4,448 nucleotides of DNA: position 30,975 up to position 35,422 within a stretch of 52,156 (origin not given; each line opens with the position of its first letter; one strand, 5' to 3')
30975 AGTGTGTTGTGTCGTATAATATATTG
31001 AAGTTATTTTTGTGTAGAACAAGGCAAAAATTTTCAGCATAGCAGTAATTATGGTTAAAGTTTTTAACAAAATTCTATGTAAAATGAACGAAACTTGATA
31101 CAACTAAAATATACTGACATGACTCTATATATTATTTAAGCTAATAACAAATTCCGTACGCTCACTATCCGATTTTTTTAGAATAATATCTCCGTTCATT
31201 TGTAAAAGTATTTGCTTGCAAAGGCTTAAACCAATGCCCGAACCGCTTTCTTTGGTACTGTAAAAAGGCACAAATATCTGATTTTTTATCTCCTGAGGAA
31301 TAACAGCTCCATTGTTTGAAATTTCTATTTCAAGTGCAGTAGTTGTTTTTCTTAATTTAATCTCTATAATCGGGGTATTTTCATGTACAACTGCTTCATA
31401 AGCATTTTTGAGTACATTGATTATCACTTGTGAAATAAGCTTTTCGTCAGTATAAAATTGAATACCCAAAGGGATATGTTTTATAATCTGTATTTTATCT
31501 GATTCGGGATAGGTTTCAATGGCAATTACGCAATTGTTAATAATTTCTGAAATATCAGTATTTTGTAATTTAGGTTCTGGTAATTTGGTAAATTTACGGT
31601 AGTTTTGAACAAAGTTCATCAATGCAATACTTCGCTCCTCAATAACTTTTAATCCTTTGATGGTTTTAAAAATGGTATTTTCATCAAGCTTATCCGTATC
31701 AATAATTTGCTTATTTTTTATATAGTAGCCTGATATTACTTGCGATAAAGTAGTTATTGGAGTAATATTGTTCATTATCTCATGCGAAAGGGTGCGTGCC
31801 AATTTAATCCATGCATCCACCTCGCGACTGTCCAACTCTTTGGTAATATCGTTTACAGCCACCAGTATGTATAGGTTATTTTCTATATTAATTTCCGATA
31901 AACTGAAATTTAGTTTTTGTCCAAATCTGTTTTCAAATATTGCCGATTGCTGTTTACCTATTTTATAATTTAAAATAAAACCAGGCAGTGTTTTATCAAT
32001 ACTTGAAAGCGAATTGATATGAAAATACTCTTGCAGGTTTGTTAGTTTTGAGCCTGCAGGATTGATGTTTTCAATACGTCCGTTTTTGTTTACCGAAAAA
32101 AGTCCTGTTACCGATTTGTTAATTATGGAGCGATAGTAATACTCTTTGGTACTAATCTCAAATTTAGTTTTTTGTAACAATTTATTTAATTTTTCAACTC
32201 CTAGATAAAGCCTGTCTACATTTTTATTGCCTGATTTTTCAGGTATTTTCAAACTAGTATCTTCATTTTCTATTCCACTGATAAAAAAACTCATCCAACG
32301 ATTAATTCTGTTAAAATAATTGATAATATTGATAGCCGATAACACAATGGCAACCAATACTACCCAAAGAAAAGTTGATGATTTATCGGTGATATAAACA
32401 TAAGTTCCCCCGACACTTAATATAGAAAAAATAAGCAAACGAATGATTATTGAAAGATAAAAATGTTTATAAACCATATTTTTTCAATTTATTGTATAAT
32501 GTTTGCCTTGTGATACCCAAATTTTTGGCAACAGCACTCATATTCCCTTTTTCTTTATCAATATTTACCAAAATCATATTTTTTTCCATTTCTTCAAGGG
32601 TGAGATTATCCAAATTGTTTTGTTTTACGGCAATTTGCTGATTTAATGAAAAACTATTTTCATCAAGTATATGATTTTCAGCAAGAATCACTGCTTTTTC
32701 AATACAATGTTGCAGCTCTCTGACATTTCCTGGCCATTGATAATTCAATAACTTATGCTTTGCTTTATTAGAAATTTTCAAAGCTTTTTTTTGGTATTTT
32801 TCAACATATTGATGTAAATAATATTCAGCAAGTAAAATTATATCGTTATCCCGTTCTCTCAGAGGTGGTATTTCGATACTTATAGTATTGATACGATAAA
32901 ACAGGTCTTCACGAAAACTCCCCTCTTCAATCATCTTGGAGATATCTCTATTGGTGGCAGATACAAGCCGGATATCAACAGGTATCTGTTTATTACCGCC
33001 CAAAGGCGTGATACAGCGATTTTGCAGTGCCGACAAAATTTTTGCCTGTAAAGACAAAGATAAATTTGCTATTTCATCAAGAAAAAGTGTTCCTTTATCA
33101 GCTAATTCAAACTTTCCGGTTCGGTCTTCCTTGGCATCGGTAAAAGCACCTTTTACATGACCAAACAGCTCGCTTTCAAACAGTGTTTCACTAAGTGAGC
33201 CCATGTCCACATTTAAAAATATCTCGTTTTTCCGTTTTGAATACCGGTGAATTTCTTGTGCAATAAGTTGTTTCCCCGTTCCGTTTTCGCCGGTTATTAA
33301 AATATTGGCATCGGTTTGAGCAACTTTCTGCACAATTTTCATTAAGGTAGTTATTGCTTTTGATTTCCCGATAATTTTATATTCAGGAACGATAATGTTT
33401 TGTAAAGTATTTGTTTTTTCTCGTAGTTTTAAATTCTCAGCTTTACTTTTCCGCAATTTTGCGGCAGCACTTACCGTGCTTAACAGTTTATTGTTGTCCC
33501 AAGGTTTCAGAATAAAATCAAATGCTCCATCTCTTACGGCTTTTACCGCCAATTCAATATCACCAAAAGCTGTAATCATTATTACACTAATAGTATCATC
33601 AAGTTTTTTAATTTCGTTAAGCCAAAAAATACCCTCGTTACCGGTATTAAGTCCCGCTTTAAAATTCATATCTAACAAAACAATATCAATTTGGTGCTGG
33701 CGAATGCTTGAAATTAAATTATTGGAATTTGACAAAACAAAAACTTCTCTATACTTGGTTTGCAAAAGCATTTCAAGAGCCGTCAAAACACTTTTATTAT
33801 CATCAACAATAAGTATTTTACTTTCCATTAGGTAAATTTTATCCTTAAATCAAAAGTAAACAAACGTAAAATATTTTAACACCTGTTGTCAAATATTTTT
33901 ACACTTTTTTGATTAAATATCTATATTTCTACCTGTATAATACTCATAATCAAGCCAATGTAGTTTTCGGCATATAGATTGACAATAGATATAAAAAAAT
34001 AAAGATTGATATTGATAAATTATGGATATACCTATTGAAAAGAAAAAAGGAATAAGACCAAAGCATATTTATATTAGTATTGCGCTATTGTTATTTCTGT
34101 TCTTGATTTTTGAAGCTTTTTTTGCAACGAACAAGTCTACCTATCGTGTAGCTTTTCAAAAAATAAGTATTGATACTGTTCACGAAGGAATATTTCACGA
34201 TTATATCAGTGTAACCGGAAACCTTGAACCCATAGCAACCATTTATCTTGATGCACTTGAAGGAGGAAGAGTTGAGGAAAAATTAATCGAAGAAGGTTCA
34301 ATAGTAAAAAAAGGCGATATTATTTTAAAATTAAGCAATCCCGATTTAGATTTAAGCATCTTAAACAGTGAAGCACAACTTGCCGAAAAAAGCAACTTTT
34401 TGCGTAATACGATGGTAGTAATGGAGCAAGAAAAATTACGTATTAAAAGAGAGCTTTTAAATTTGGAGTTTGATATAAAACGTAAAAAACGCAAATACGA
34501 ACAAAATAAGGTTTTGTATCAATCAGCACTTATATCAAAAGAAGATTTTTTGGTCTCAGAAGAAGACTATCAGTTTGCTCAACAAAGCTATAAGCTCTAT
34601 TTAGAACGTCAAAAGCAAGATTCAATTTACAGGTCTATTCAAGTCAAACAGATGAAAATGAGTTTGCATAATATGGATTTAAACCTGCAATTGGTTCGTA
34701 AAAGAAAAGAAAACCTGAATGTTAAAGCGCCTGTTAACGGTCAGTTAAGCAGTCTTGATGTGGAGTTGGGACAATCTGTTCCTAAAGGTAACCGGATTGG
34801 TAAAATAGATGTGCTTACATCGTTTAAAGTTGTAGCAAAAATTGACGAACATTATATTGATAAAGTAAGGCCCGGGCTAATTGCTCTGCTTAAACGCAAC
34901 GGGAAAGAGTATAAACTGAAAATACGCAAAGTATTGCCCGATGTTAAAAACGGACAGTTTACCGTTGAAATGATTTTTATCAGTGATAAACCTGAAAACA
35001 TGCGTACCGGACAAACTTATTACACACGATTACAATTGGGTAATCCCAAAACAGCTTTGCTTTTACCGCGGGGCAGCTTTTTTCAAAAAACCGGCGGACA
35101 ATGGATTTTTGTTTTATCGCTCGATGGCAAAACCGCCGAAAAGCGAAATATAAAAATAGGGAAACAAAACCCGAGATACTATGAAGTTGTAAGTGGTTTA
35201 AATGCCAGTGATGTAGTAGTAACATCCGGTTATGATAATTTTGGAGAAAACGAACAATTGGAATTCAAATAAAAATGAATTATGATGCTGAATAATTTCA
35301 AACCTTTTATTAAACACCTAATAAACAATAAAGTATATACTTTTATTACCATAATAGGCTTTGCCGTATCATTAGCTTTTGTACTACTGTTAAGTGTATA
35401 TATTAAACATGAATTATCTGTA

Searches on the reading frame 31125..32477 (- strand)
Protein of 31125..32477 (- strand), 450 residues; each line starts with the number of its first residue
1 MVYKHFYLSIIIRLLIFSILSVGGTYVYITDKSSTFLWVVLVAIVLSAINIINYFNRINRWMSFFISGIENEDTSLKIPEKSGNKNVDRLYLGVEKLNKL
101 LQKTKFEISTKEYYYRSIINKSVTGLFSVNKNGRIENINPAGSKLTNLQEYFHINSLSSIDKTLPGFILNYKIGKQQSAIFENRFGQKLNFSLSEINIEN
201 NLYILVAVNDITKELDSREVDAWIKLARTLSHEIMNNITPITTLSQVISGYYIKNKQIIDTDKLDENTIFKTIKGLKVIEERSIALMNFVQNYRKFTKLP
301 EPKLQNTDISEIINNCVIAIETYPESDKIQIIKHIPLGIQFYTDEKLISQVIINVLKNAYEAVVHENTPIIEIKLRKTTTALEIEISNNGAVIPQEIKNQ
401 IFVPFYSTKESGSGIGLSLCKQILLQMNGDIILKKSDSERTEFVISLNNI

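Call 66: search_protein_families(library=pfam, proteins=[window:31125-32477:-], max_evalue=0.0001)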
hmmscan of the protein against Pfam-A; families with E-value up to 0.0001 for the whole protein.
window:31125-32477:- (450 aa): 1 family
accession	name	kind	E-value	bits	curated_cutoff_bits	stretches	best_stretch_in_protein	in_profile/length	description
PF02518.31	HATPase_c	-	1.1e-18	68.1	26.4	1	344-447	2-107/111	Histidine kinase-, DNA gyrase B-, and HSP90-like ATPase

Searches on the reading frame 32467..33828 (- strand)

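Call 66: search_protein_families(library=pfam, proteins=[window:32467-33828:-], max_evalue=0.0001)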
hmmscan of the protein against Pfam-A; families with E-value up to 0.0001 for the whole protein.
window:32467-33828:- (453 aa): 8 families
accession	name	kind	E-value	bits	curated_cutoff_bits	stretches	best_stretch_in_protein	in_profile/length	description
PF00158.32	Sigma54_activat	-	7.5e-68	227.9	20.2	1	152-319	1-168/168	Sigma-54 interaction domain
PF14532.12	Sigma54_activ_2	-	1.7e-23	83.8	25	1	153-323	1-138/138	Sigma-54 interaction domain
PF25601.1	AAA_lid_14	-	1.3e-21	76.6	27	1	324-395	1-72/87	AAA+ ATPase lid domain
PF00072.30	Response_reg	-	1.6e-21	77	30.2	1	5-119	1-110/111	Response regulator receiver domain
PF02954.25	HTH_8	-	3.4e-13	49.5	22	1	410-451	1-42/42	Bacterial regulatory protein, Fis family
PF07728.20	AAA_5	-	7.3e-07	29.7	22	1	175-294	1-123/139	AAA domain (dynein-related subfamily)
PF01078.27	Mg_chelatase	-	7.5e-06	25.9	20.3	0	169-293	18-157/207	Magnesium chelatase, subunit ChlI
PF00004.35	AAA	-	2.1e-05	25.4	21.2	1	176-302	1-116/131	ATPase family associated with various cellular activities (AAA)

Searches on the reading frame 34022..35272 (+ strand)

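Call 66: search_protein_families(library=pfam, proteins=[window:34022-35272:+], max_evalue=0.0001)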
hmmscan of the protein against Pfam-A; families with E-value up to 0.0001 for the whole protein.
window:34022-35272:+ (416 aa): 3 families
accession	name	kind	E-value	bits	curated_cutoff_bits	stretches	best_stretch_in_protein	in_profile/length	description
PF13437.12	HlyD_3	-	1.1e-14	55.5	22.2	1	234-317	2-91/106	HlyD family secretion protein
PF16576.10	HlyD_D23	-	1.2e-10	41.4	30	1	182-312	55-192/214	Barrel-sandwich domain of CusB or HlyD membrane-fusion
PF13533.13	Biotin_lipoyl_2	-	3.3e-07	30.4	29.8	0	82-104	9-31/32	Biotin-lipoyl like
